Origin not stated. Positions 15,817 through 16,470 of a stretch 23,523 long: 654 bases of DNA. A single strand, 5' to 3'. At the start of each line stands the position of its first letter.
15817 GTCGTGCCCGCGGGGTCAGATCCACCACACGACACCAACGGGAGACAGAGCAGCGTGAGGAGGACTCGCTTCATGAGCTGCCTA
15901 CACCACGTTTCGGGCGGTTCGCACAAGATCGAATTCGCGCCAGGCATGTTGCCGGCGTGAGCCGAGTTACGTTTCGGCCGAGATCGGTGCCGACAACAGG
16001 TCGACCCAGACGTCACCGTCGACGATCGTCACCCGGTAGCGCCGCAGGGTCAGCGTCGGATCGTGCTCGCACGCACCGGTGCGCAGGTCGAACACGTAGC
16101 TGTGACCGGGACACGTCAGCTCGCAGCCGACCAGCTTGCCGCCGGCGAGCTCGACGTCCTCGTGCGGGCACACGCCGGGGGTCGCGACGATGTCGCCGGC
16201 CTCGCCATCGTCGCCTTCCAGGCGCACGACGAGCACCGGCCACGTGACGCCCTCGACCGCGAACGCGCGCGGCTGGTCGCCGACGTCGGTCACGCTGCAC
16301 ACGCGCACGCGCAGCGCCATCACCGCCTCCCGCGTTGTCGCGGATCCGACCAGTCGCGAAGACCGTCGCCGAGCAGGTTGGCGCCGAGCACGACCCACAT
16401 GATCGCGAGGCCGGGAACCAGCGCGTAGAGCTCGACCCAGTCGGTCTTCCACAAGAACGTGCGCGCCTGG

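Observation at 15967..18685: ABC permease pair with no ATPase or binding protein, translationally coupled to a Rieske [2Fe-2S] protein and headed by a 17-Cys lipoprotein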

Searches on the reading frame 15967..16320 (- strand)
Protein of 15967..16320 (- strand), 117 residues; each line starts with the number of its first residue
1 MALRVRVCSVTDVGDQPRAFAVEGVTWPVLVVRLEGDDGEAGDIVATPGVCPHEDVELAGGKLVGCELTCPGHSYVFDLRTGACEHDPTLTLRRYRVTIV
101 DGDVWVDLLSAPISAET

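Call 7: search_protein_families(library=pfam, proteins=[window:15967-16320:-], max_evalue=0.01)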
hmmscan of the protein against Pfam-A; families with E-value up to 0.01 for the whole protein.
window:15967-16320:- (117 aa): 2 families
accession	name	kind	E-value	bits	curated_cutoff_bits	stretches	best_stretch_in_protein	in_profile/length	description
PF00355.32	Rieske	-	9.7e-13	48.3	20.3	1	5-91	3-82/88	Rieske [2Fe-2S] domain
PF13806.12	Rieske_2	-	5.2e-07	30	27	1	7-106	5-103/104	Rieske-like [2Fe-2S] domain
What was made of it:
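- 15967..16320 (-): Soluble Rieske-type [2Fe-2S] ferredoxin, 117 aa (orthologues are 104 aa). It has no signal peptide and carries the ligands CPH-x16-CPGH. Pfam Rieske 9.7e-13 and Rieske_2: call 7.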

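Call 8: search_protein_families(library=ncbifam, proteins=[window:15967-16320:-], max_evalue=0.01)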
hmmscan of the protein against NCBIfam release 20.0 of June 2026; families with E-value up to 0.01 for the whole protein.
window:15967-16320:- (117 aa): 6 families
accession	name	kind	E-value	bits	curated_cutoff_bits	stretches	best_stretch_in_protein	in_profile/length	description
NF007422.0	PRK09965.1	equivalog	1.3e-12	47.7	113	1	5-109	4-101/106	bifunctional 3-phenylpropionate/cinnamic acid dioxygenase ferredoxin subunit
TIGR02377.1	MocE_fam_FeS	subfamily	2.7e-12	46.6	136.15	1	43-108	35-101/101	MocE family 2Fe-2S type ferredoxin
NF041683.1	ant_diox_AndAb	equivalog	7.1e-09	35.8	150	1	15-107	14-99/100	anthranilate 1,2-dioxygenase ferredoxin subunit AndAb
NF042948.2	3PPDioc_HcaC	equivalog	1.4e-07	31.8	150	1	4-108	3-102/105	3-phenylpropionate/cinnamic acid dioxygenase ferredoxin subunit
TIGR02378.1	nirD_assim_sml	equivalog_domain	8.9e-07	29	74.65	1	43-107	35-104/105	nitrite reductase small subunit NirD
TIGR02694.1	arsenite_ox_S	equivalog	0.006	16.5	95.65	1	33-80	40-86/129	arsenate reductase (azurin) small subunit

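Call 16: list_cluster_members(proteins=[P0001, window:15967-16320:-, window:16320-17216:-, window:17213-18148:-, window:14349-15890:-])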
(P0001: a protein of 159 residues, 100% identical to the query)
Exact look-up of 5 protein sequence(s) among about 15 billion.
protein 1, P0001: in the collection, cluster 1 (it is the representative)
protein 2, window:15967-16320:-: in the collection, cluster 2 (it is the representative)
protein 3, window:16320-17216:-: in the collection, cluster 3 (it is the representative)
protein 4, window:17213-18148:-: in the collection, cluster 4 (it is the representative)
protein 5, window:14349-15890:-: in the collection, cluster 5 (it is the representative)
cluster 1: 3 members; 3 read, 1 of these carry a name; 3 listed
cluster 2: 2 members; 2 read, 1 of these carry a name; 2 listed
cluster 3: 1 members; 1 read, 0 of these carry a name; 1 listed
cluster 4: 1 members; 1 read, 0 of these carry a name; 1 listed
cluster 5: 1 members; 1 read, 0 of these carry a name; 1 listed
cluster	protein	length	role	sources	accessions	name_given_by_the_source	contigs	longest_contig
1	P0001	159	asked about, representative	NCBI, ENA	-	-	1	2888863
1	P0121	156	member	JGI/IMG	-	hypothetical protein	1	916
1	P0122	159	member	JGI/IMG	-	-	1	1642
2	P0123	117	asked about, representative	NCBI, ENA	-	-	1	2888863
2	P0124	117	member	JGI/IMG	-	nitrite reductase/ring-hydroxylating ferredoxin subunit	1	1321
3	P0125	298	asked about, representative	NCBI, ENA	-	-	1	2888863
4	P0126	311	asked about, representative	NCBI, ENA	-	-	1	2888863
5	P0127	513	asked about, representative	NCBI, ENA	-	-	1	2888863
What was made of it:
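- On ABC permease pairs served by a trans-encoded shared ATPase: The rest of the source genome (a 2.89-Mb contig, call 16) and of the relatives' genomes was not accessible.
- Tried and rejected: Cluster look-up showed only that the source is a genome with a 2.89-Mb contig and gave no accession (call 16).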

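Call 29: find_homologous_proteins(query=window:15967-16320:-, max_evalue=0.001)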
Query window:15967-16320:- (117 aa): 274 proteins with E <= 0.001 among 285 candidates; the best 120 are listed.
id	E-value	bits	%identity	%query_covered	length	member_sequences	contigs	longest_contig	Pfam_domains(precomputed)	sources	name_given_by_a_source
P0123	3.3e-73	261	100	100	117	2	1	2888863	PF00355.33,PF13806.13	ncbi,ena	-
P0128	4.3e-44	167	74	93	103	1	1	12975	PF00355.33,PF13806.13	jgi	-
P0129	3.7e-39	151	66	93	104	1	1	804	PF00355.33,PF13806.13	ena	-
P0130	3.0e-38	149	68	93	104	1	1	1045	PF00355.33,PF13806.13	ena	-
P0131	9.9e-38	147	72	93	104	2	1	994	PF00355.33,PF13806.13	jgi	jgi:nitrite reductase/ring-hydroxylating ferredoxin subunit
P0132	1.3e-37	147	65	93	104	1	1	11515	PF00355.33,PF13806.13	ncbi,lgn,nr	ncbi:MAG TPA: Rieske 2Fe-2S domain-containing protein [Kofleriaceae bacterium]|nr:Rieske 2Fe-2S doma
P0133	2.8e-37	145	65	93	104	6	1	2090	PF00355.33,PF13806.13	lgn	-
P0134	3.3e-37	145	65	93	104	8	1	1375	PF00355.33,PF13806.13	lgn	-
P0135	3.5e-37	145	65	93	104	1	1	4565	PF00355.33,PF13806.13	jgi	jgi:nitrite reductase/ring-hydroxylating ferredoxin subunit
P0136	3.9e-37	145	64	93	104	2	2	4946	PF00355.33,PF13806.13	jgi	jgi:nitrite reductase/ring-hydroxylating ferredoxin subunit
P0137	4.0e-37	145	65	93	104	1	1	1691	PF00355.33,PF13806.13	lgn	-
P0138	4.1e-37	145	65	93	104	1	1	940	PF00355.33,PF13806.13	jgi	jgi:toluene monooxygenase system ferredoxin subunit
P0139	4.2e-37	145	67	93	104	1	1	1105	PF00355.33,PF13806.13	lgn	-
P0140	4.7e-37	145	65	93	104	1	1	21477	PF00355.33,PF13806.13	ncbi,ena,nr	ncbi:MAG TPA: Rieske (2Fe-2S) protein [Kofleriaceae bacterium]|nr:Rieske (2Fe-2S) protein [Kofleriac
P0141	4.9e-37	145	65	93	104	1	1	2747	PF00355.33,PF13806.13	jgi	jgi:nitrite reductase/ring-hydroxylating ferredoxin subunit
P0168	1.7e-35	140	65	93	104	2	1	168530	PF00355.33,PF13806.13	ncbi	ncbi:MAG TPA: Rieske 2Fe-2S domain-containing protein [Kofleriaceae bacterium]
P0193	1.6e-34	137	64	93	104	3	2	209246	PF00355.33,PF13806.13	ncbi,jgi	ncbi:MAG TPA: Rieske 2Fe-2S domain-containing protein [Kofleriaceae bacterium]|jgi:nitrite reductase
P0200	2.1e-34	136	62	93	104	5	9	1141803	PF00355.33,PF13806.13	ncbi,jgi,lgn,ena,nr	ncbi:MAG: Rieske 2Fe-2S domain-containing protein [Kofleriaceae bacterium]|jgi:nitrite reductase/rin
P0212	5.3e-34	135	62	93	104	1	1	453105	PF00355.33,PF13806.13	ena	-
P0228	1.6e-33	133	61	93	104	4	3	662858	PF00355.33,PF13806.13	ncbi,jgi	ncbi:MAG TPA: Rieske 2Fe-2S domain-containing protein [Kofleriaceae bacterium]|jgi:toluene monooxyge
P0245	5.4e-33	132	64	93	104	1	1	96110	PF00355.33,PF13806.13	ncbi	ncbi:MAG: Rieske (2Fe-2S) protein [Kofleriaceae bacterium]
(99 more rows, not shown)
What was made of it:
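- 15967..16320 (-): All named orthologues among the hits are labelled Kofleriaceae: call 29.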

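Call 30: find_encoding_contigs(protein=P0200, flank=10000, max_places=4)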
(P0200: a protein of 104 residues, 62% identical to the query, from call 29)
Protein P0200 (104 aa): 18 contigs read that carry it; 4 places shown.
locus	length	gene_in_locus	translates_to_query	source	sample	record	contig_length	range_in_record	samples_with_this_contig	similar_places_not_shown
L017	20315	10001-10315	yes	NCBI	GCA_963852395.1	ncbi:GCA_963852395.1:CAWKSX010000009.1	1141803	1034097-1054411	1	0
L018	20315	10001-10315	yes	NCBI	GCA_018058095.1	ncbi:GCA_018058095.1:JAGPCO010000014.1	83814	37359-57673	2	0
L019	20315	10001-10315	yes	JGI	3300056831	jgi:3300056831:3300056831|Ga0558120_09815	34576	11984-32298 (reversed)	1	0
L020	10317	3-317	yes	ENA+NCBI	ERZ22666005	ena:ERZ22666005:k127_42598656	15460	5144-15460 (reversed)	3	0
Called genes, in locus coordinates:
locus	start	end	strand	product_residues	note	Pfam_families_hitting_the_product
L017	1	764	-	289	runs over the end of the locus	-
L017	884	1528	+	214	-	PF00923:TAL_FSA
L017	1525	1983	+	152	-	PF00293:NUDIX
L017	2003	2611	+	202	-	PF02390:Methyltransf_4, PF08241:Methyltransf_11 (weak), PF13649:Methyltransf_25 (weak)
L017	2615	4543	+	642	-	PF22544:HYDIN_VesB_CFA65-like_Ig (faint), PF12371:TMEM131_like_N (faint), PF15780:ASH (faint)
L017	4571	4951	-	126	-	PF12836:HHH_3, PF00633:HHH (weak)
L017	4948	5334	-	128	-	-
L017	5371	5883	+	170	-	PF17775:YchJ_M-like, PF02810:SEC-C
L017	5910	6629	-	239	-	-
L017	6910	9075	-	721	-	PF04851:ResIII, PF17757:UvrB_inter, PF27431:UvrB_3rd, PF00271:Helicase_C, PF12344:UvrB, PF02151:UVR (weak)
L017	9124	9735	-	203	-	PF19502:DUF6036 (faint)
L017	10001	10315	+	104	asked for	PF00355:Rieske, PF13806:Rieske_2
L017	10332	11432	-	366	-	PF02812:ELFV_dehydrog_N, PF00208:ELFV_dehydrog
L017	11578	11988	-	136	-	-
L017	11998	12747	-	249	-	PF13230:GATase_4, PF13522:GATase_6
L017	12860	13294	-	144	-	-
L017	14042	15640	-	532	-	PF13191:AAA_16 (weak), PF13401:AAA_22 (weak)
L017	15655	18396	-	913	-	PF00675:Peptidase_M16, PF05193:Peptidase_M16_C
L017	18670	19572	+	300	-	-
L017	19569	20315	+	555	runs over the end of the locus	-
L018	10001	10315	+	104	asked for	PF00355:Rieske, PF13806:Rieske_2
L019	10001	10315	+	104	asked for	PF00355:Rieske, PF13806:Rieske_2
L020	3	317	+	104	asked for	PF00355:Rieske, PF13806:Rieske_2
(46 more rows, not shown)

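Call 31: find_encoding_contigs(protein=P0228, flank=10000, max_places=2)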
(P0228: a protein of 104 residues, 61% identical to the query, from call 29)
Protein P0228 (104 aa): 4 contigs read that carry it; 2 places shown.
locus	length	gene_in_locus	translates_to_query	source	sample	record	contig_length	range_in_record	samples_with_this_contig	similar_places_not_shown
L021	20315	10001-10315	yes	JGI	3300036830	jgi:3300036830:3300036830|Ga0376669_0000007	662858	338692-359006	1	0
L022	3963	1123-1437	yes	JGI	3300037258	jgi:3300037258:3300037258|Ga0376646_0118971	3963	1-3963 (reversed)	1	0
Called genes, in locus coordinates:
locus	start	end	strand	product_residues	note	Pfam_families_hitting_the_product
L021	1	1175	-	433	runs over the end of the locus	PF03721:UDPG_MGDP_dh_N, PF00984:UDPG_MGDP_dh, PF03720:UDPG_MGDP_dh_C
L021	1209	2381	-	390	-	-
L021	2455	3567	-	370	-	-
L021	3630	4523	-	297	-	PF00535:Glycos_transf_2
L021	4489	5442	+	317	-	PF01073:3Beta_HSD, PF01370:Epimerase, PF02719:Polysacc_synt_2, PF04321:RmlD_sub_bind, PF07993:NAD_binding_4 (weak), PF13460:NAD_binding_10 (weak), PF16363:GDP_Man_Dehyd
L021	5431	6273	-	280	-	PF23023:Anti-Pycsar_Apyc1 (weak), PF12706:Lactamase_B_2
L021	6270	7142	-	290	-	PF00753:Lactamase_B (faint), PF23023:Anti-Pycsar_Apyc1 (weak), PF12706:Lactamase_B_2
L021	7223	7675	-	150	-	PF02580:Tyr_Deacylase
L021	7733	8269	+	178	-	-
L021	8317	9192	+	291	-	PF19300:BPD_transp_1_N (weak), PF00528:BPD_transp_1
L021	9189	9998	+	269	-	PF12911:OppC_N (weak), PF00528:BPD_transp_1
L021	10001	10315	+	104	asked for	PF00355:Rieske, PF13806:Rieske_2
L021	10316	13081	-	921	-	PF00675:Peptidase_M16, PF05193:Peptidase_M16_C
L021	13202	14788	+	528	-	PF07690:MFS_1, PF00854:PTR2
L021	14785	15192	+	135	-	-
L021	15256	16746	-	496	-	-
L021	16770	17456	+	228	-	PF00733:Asn_synthase (weak), PF06508:QueC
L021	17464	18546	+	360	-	PF05157:MshEN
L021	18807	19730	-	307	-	PF02277:DBI_PRT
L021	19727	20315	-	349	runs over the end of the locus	PF01032:FecCD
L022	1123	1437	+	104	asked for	PF00355:Rieske, PF13806:Rieske_2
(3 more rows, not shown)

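Call 32: find_encoding_contigs(protein=P0212, flank=10000, max_places=2)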
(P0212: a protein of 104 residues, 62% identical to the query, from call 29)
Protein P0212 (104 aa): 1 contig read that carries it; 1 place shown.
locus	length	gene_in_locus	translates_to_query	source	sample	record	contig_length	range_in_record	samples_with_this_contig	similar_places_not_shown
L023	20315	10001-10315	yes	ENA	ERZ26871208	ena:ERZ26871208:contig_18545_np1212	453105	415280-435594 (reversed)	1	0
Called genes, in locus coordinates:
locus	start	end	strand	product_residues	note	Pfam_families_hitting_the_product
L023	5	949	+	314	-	PF01073:3Beta_HSD, PF01370:Epimerase, PF02719:Polysacc_synt_2, PF04321:RmlD_sub_bind, PF07993:NAD_binding_4 (faint), PF13460:NAD_binding_10, PF16363:GDP_Man_Dehyd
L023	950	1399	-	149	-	-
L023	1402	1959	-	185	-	-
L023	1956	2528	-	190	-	-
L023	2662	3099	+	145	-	-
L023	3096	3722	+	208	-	-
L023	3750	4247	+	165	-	-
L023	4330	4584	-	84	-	-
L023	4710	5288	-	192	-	-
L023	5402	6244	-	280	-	PF23023:Anti-Pycsar_Apyc1, PF00753:Lactamase_B (weak), PF12706:Lactamase_B_2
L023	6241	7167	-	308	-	PF00753:Lactamase_B (weak), PF12706:Lactamase_B_2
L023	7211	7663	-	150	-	PF02580:Tyr_Deacylase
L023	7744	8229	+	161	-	-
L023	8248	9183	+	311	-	PF19300:BPD_transp_1_N, PF00528:BPD_transp_1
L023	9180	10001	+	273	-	PF12911:OppC_N, PF00528:BPD_transp_1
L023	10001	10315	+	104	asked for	PF00355:Rieske, PF13806:Rieske_2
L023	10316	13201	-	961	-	PF00675:Peptidase_M16, PF05193:Peptidase_M16_C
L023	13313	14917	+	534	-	PF07690:MFS_1, PF00854:PTR2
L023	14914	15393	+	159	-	-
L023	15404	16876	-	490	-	PF13231:PMT_2 (weak)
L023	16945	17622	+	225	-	PF00733:Asn_synthase (faint), PF06508:QueC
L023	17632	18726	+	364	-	PF05157:MshEN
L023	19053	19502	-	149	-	PF06094:GGACT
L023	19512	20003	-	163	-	PF02277:DBI_PRT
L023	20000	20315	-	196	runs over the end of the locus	PF02277:DBI_PRT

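Call 55: search_solved_structures(query=window:15967-16320:-, max_evalue=0.001, show_alignments=2)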
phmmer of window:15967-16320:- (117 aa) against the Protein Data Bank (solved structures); distinct sequences matched with E-value up to 0.001: 14.
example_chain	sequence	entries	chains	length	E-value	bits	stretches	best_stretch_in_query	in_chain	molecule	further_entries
2i7f_A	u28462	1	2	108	1e-08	38.6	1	2-107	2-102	Ferredoxin component of dioxygenase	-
2qpz_A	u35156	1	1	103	3.1e-06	30.5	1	41-108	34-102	Naphthalene 1,2-dioxygenase system ferredoxin subunit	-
5nqd_B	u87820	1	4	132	8.3e-06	29.2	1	30-107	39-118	Arsenite oxidase small subunit AioB Rieske [2Fe-2S] cluster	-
1vm9_A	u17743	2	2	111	1.4e-05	28.4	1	7-107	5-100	Toluene-4-monooxygenase system protein C | Toluene-4-monooxygenase system ferredoxin subunit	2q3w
8ed4_B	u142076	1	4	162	1.7e-05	28.1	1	30-106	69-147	AroB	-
4aay_B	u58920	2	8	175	1.9e-05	28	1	30-106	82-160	AROB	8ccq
1sjg_A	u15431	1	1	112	2e-05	27.9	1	6-107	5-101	Toluene-4-monooxygenase system protein C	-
5bok_A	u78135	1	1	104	3.8e-05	27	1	41-100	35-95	Ferredoxin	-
1fqt_A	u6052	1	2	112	4e-05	27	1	6-109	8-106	RIESKE-TYPE FERREDOXIN OF BIPHENYL DIOXYGENASE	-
4p1c_H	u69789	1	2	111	4.8e-05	26.7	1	40-107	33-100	Toluene-4-monooxygenase system ferredoxin subunit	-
4p1b_H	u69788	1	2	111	5.4e-05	26.5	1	41-107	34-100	Toluene-4-monooxygenase system ferredoxin subunit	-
3gce_A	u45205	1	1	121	0.00034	23.9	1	15-112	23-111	Ferredoxin component of carbazole 1,9a-dioxygenase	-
8r3a_B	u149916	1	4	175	0.00035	23.9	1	30-106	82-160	Arsenite oxidase small subunit AioB Rieske [2Fe-2S] cluster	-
1vck_A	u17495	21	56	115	0.0004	23.7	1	36-106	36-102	ferredoxin component of carbazole | Ferredoxin CarAc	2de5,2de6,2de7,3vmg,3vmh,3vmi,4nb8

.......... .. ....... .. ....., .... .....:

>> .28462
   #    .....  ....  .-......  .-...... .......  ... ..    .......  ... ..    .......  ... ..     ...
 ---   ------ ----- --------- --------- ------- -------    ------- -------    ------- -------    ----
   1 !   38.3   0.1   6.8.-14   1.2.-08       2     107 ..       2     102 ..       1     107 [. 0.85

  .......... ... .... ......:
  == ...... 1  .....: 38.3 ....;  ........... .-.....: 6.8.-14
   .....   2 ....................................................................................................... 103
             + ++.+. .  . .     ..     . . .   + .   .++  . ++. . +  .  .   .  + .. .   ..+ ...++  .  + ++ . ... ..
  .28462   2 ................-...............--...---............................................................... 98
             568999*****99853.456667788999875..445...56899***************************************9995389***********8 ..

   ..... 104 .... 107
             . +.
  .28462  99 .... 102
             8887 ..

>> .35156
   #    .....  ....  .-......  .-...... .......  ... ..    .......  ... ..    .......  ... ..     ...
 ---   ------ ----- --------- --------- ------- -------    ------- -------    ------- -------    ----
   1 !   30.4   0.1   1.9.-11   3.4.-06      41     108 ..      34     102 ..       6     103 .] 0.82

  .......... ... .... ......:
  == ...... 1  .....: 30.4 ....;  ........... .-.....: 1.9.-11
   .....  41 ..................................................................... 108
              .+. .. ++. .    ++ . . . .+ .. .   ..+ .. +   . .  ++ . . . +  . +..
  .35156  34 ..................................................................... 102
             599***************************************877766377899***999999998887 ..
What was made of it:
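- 15967..16320 (-): Closest PDB chains are dioxygenase and monooxygenase ferredoxins (2i7f 1e-08, 2qpz, 1vm9): call 55.
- Closest known: Rieske-type ferredoxins of ring-hydroxylating oxygenase systems. Same: These are the best sequence matches in PDB (call 55) and NCBIfam (call 8).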

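Call 74: find_encoding_contigs(protein=P0193, flank=5000, max_places=1)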
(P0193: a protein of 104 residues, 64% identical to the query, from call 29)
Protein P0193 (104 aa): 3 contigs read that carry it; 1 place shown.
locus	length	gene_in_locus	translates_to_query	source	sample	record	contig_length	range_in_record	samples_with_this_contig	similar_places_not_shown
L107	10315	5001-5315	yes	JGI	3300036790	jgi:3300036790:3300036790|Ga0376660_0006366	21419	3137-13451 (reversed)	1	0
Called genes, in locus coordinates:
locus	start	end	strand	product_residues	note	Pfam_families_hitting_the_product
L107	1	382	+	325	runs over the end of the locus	PF01073:3Beta_HSD, PF01370:Epimerase, PF02719:Polysacc_synt_2, PF04321:RmlD_sub_bind, PF13460:NAD_binding_10, PF16363:GDP_Man_Dehyd, PF07993:NAD_binding_4 (weak)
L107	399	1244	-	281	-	PF00753:Lactamase_B (weak), PF23023:Anti-Pycsar_Apyc1, PF12706:Lactamase_B_2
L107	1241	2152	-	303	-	PF23023:Anti-Pycsar_Apyc1 (weak), PF00753:Lactamase_B (faint), PF12706:Lactamase_B_2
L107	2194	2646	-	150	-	PF02580:Tyr_Deacylase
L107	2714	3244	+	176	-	-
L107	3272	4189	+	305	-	PF19300:BPD_transp_1_N, PF00528:BPD_transp_1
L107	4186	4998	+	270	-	PF12911:OppC_N (faint), PF00528:BPD_transp_1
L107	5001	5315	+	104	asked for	PF00355:Rieske, PF13806:Rieske_2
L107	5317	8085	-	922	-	PF00675:Peptidase_M16, PF05193:Peptidase_M16_C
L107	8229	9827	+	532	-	PF07690:MFS_1, PF00854:PTR2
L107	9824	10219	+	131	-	-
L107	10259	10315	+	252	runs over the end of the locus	PF01292:Ni_hydr_CYTB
